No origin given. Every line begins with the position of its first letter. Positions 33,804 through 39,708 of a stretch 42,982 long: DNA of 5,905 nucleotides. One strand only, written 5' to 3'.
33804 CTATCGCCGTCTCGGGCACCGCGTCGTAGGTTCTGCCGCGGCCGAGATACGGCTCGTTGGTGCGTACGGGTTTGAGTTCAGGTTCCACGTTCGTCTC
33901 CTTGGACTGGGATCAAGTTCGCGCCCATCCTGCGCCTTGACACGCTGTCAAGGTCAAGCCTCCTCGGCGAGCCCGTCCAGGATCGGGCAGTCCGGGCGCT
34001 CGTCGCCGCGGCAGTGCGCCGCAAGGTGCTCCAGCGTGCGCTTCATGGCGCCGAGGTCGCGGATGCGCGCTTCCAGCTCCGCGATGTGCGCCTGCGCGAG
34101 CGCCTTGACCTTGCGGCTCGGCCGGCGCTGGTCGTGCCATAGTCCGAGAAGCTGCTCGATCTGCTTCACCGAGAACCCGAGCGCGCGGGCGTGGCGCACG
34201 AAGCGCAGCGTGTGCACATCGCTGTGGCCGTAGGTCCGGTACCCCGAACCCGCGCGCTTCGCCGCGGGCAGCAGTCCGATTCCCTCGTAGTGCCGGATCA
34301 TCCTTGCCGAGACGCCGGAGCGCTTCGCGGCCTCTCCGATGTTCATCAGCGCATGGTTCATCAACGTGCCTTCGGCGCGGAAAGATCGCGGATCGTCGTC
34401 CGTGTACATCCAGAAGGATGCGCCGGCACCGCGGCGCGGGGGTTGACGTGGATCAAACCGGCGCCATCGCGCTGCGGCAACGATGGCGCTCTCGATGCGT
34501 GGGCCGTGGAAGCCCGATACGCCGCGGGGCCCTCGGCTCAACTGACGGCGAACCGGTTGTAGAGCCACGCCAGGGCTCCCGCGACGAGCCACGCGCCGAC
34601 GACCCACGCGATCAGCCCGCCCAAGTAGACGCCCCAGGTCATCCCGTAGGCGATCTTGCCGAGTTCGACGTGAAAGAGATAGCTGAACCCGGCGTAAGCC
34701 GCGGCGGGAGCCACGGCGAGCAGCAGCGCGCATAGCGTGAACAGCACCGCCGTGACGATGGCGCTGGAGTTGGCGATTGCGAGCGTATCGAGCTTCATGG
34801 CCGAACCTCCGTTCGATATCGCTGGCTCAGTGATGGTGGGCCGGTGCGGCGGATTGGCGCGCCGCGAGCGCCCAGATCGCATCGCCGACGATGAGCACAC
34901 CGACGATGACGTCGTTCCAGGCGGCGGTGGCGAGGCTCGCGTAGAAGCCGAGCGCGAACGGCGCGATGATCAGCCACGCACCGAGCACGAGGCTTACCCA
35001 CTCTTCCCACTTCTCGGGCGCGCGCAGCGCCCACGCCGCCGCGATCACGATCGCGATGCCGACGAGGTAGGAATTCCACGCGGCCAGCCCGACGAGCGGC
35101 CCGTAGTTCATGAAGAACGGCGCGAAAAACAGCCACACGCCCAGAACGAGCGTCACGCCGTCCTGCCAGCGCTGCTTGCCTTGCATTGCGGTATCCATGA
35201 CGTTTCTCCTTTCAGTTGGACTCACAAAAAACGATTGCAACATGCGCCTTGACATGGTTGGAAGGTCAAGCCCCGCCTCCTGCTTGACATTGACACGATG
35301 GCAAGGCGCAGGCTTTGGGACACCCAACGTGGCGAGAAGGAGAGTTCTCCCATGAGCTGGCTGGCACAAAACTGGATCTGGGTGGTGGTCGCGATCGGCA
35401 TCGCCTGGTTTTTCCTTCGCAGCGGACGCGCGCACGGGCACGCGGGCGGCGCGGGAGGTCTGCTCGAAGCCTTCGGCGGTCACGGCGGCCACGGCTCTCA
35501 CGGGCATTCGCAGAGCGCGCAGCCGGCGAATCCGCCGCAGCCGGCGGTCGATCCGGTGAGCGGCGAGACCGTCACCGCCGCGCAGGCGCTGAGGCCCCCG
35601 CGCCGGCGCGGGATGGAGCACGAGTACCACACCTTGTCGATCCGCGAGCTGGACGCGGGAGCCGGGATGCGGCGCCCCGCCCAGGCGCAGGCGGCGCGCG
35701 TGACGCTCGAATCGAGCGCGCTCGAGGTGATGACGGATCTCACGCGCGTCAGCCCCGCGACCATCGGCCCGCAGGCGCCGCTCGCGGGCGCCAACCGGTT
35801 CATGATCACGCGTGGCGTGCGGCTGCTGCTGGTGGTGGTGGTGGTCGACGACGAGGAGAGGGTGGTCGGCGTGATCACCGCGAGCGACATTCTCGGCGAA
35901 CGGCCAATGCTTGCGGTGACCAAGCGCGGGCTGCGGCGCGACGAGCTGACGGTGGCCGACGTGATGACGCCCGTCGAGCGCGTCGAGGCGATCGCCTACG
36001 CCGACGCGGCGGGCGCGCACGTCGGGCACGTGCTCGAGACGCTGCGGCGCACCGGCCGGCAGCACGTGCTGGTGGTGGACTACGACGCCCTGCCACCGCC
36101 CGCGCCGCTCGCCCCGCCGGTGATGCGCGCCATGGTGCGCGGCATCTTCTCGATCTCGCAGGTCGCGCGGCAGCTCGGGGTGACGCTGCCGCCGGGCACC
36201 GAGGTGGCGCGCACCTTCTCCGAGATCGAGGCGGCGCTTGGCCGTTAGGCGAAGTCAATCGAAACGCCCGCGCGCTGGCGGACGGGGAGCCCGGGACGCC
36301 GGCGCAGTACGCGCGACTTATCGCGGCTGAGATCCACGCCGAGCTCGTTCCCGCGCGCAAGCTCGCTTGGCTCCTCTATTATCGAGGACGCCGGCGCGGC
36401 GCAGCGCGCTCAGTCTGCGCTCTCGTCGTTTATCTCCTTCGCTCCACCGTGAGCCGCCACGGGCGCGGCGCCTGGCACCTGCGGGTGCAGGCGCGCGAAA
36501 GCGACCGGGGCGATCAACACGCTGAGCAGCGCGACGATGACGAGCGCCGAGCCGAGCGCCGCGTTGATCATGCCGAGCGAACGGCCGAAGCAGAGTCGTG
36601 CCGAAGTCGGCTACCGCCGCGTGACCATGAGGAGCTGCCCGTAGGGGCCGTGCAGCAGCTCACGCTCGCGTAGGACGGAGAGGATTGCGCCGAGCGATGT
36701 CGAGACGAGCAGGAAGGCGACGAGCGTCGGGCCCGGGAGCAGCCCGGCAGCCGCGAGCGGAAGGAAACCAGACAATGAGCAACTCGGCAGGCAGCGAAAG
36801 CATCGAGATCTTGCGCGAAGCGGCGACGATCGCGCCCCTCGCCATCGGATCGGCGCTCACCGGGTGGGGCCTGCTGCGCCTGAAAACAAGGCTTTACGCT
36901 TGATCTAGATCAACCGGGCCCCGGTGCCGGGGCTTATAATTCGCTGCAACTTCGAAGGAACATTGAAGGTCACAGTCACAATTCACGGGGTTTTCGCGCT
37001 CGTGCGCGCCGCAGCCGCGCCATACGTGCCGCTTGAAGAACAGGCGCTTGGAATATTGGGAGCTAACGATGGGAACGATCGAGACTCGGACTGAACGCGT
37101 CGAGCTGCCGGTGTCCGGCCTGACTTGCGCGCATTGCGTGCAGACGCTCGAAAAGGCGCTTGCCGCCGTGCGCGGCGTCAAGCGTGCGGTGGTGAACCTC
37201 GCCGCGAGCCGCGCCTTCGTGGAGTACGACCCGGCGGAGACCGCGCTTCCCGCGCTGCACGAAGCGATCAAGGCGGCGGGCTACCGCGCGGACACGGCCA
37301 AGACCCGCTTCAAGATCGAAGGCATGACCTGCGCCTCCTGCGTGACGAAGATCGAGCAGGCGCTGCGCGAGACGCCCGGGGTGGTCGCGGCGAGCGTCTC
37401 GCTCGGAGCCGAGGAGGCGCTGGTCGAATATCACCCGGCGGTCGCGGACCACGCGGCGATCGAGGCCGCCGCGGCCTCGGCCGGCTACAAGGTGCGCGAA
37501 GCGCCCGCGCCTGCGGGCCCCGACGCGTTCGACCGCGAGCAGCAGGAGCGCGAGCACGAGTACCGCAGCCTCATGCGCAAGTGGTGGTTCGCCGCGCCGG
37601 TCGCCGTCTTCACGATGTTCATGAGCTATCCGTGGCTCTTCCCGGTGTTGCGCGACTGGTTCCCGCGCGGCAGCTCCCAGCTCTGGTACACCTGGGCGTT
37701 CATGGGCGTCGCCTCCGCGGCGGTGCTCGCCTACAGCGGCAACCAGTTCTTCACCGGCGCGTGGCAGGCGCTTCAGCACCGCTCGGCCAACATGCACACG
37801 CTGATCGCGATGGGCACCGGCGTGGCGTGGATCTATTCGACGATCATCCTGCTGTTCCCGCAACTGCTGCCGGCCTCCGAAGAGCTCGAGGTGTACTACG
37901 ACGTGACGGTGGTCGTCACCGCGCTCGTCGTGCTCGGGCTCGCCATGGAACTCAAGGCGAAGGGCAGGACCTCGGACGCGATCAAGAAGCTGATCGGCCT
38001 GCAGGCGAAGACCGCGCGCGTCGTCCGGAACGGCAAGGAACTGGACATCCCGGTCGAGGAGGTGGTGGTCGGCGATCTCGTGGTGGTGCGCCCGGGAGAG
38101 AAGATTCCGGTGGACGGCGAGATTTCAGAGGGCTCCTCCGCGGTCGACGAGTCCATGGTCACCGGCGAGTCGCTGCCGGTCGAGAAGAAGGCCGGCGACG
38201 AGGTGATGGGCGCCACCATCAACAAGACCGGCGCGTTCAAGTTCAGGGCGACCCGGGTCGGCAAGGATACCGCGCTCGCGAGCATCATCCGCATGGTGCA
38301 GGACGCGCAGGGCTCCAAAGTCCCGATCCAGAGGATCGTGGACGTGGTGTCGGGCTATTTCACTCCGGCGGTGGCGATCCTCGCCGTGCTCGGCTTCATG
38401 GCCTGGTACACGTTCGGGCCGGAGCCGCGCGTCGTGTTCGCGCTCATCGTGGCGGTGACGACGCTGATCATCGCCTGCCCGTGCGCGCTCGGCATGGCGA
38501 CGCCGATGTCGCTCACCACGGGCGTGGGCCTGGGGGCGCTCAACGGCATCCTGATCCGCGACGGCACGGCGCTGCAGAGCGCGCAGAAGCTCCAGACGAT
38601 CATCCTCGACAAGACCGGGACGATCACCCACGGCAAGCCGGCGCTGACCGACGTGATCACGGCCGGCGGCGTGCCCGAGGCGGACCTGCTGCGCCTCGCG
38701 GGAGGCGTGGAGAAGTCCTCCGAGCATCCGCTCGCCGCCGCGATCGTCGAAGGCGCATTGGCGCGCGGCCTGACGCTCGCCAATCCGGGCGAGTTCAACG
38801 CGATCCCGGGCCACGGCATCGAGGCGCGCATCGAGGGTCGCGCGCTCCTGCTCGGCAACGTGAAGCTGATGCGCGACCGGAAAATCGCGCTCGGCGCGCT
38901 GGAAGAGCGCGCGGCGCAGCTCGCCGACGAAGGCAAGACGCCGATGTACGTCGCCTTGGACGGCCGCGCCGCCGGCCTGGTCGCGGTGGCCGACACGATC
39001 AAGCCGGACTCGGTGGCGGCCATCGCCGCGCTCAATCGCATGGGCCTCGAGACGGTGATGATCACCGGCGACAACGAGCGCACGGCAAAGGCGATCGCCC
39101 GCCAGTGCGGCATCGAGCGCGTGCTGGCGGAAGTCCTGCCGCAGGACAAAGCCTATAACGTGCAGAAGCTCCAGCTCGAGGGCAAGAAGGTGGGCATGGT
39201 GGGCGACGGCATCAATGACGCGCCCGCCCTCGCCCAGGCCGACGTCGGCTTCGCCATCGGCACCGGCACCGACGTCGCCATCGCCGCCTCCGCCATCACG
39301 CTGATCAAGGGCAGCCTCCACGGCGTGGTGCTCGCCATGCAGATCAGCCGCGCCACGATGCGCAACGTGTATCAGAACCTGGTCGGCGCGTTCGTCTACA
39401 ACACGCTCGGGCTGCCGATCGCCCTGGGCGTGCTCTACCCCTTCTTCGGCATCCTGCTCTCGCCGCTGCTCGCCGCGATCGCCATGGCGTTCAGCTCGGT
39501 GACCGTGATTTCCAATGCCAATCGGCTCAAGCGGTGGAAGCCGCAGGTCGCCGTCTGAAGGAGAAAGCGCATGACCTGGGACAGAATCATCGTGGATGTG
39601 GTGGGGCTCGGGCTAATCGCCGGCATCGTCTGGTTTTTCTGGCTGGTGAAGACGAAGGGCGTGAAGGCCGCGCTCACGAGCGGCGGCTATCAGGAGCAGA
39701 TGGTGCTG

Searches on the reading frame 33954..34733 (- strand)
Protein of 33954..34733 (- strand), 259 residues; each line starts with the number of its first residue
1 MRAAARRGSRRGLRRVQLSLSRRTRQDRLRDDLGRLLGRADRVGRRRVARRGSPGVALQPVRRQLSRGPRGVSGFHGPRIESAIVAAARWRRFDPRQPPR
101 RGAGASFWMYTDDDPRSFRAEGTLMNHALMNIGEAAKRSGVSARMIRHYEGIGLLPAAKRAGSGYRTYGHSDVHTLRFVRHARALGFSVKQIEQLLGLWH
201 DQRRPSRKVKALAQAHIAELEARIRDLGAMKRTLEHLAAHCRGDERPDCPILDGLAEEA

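Call 15: search_protein_families(library=pfam, proteins=[window:33954-34733:-])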
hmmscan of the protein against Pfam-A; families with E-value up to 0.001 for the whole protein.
window:33954-34733:- (259 aa): 3 families
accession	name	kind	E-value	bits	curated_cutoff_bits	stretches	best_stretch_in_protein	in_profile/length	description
PF09278.17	MerR-DNA-bind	-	1e-19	71.4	25.4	1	173-237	1-65/65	MerR, DNA binding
PF13411.12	MerR_1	-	1.8e-18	66.8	21.6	1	130-196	1-66/69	MerR HTH family regulatory protein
PF00376.29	MerR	-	3.8e-15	55.9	28.2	1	131-168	1-38/38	MerR family regulatory protein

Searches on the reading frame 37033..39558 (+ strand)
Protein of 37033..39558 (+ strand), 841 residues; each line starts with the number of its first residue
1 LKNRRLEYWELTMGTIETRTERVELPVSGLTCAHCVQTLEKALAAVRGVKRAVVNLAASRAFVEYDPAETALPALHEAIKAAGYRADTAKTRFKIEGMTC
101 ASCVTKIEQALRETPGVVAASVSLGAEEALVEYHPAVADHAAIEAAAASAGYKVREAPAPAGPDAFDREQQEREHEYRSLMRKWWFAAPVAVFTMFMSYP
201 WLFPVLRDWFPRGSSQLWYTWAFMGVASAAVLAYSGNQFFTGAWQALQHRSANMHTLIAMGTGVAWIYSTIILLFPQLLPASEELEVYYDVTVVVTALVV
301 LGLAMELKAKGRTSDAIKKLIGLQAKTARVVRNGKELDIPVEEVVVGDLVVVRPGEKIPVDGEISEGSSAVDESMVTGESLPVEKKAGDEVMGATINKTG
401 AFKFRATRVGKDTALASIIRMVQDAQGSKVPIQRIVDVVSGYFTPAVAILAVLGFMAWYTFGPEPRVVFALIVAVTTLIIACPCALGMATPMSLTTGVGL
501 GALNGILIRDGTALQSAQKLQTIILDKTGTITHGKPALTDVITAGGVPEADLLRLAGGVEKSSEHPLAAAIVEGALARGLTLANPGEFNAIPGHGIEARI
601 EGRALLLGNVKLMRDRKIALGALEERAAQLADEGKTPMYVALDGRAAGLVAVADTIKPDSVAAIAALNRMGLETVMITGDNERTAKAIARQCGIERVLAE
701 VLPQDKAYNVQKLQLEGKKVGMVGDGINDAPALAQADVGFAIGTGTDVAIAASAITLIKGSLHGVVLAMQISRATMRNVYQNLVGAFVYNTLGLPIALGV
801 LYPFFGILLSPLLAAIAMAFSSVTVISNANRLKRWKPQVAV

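Call 15: search_protein_families(library=pfam, proteins=[window:37033-39558:+])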
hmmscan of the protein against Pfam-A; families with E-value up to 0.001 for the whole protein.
window:37033-39558:+ (841 aa): 4 families
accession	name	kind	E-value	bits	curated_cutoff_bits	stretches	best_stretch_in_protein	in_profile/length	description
PF00122.25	E1-E2_ATPase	-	1.1e-57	194.9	28.1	1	323-500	2-177/181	E1-E2 ATPase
PF00702.32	Hydrolase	-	1.4e-38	133.6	26.4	1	521-737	2-191/191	haloacid dehalogenase-like hydrolase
PF00403.32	HMA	-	9.4e-32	109.6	24.8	2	25-84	2-61/62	Heavy-metal-associated domain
PF08282.18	Hydrolase_3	-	0.0005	20.3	20.9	0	711-766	197-252/255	haloacid dehalogenase-like hydrolase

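Call 48: search_protein_families(library=ncbifam, proteins=[window:37069-39558:+], max_evalue=0.00001)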
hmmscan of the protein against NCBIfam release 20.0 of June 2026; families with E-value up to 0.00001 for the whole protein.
window:37069-39558:+ (829 aa): 29 families (the best 25 are shown)
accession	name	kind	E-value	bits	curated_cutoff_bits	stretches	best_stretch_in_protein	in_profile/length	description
NF007952.0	PRK10671.1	equivalog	2.3e-234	780.3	1316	2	79-826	105-837/838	copper-exporting P-type ATPase CopA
TIGR01525.1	ATPase-IB_hvy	subfamily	2.2e-179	597.9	346.25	1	242-820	1-560/560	heavy metal translocating P-type ATPase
TIGR01511.1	ATPase-IB1_Cu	subfamily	4.1e-176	587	397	1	224-821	2-542/542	copper-translocating P-type ATPase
NF008262.1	PRK11033.1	equivalog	4e-124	415.7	1005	2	282-822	200-729/731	zinc/cadmium/mercury/lead-transporting ATPase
TIGR01512.1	ATPase-IB2_Cd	subfamily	1.4e-115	386.8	313.5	2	280-598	21-304/494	cadmium family heavy metal-translocating P-type ATPase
NF033775.1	P_type_ZntA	exception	6.5e-111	371.9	1240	2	282-822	205-730/732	Zn(II)/Cd(II)/Pb(II) translocating P-type ATPase ZntA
TIGR01494.1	ATPase_P-type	subfamily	1.1e-88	297.7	62.3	1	283-789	2-464/478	HAD-IC family P-type ATPase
TIGR01497.1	kdpB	equivalog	5.6e-58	196.6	527.9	1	257-742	45-545/675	potassium-transporting ATPase subunit KdpB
TIGR01647.1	ATPase-IIIA_H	equivalog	5.5e-54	183.6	615.5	2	273-545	52-324/755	plasma-membrane proton-efflux P-type ATPase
NF010609.0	PRK14010.1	equivalog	5.1e-46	157.1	1323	1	252-742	40-540/673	K(+)-transporting ATPase subunit B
TIGR01517.1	ATPase-IIB_Ca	equivalog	3.4e-39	134.7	507.05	3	312-522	154-374/882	calcium-translocating P-type ATPase, PMCA-type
TIGR01657.1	P-ATPase-V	hypoth_equivalog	4.7e-34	117.1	618.25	3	276-522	192-462/1055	ATP13A2 family polyamine export P-type ATPase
TIGR01522.1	ATPase-IIA2_Ca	equivalog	1.6e-30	105.6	798.3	2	279-534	82-345/854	calcium-transporting P-type ATPase, PMR1-type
TIGR01116.1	ATPase-IIA1_Ca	equivalog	1.8e-30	105.8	703.4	2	635-769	458-607/799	calcium-translocating P-type ATPase, SERCA-type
NF033794.2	chaper_CopZ_Eh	exception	4.7e-30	103.5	95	2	12-75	3-66/68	copper chaperone CopZ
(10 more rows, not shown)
